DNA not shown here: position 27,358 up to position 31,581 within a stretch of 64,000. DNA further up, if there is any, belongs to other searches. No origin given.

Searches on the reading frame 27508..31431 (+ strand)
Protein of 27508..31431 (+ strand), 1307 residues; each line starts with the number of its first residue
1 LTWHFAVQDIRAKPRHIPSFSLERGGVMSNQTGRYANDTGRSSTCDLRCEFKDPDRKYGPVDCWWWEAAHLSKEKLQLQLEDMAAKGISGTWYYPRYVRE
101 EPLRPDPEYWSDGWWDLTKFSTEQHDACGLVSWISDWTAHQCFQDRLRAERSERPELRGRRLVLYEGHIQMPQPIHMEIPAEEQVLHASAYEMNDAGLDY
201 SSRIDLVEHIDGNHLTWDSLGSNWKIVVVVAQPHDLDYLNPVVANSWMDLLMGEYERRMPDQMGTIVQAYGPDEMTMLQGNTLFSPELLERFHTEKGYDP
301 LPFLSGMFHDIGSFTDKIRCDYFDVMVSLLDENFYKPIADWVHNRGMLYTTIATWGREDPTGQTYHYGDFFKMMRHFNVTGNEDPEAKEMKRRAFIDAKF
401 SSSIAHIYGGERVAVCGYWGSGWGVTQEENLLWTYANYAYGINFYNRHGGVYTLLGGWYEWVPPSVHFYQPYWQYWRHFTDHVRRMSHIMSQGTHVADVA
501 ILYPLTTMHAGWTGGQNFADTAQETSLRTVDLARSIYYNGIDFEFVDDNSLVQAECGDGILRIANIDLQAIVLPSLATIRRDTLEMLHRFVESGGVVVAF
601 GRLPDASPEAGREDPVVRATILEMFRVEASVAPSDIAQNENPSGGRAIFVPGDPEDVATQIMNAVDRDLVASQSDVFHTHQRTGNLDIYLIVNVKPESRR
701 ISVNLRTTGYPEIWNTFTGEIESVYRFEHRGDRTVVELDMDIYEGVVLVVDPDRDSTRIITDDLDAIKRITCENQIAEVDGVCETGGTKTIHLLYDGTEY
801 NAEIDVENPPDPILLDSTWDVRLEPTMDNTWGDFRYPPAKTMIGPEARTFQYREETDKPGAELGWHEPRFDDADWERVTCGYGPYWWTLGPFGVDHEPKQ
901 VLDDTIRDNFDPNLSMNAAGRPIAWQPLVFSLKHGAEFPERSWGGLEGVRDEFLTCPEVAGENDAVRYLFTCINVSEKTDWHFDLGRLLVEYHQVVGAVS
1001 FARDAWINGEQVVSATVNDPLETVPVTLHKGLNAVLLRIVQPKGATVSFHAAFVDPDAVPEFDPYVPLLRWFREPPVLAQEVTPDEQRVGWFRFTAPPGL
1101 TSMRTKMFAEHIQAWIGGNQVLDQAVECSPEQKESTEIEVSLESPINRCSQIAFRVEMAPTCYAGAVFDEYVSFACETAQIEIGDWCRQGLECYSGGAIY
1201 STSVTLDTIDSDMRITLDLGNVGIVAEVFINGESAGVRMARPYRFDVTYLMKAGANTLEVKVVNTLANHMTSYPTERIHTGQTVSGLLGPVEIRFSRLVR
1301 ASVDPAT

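Call 7: search_protein_families(library=pfam, proteins=[window:27508-31431:+], max_evalue=0.01)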
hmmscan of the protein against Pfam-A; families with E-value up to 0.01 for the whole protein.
window:27508-31431:+ (1307 aa): 4 families
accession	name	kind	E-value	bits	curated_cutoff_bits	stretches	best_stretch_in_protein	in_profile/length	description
PF17132.9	Glyco_hydro_106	-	5.2e-30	105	29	1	235-724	267-739/743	alpha-L-rhamnosidase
PF22666.2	Glyco_hydro_2_N2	-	5.7e-07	30.2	27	1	1199-1271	51-126/167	Glycosyl hydrolase 2 galactose-binding domain-like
PF02837.24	Glyco_hydro_2_N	-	0.00019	21.9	28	1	1190-1265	59-136/169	Glycosyl hydrolases family 2, sugar binding domain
PF08531.16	Bac_rhamnosid_N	-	0.0068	16.7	25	0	1244-1293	45-94/172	Alpha-L-rhamnosidase N-terminal domain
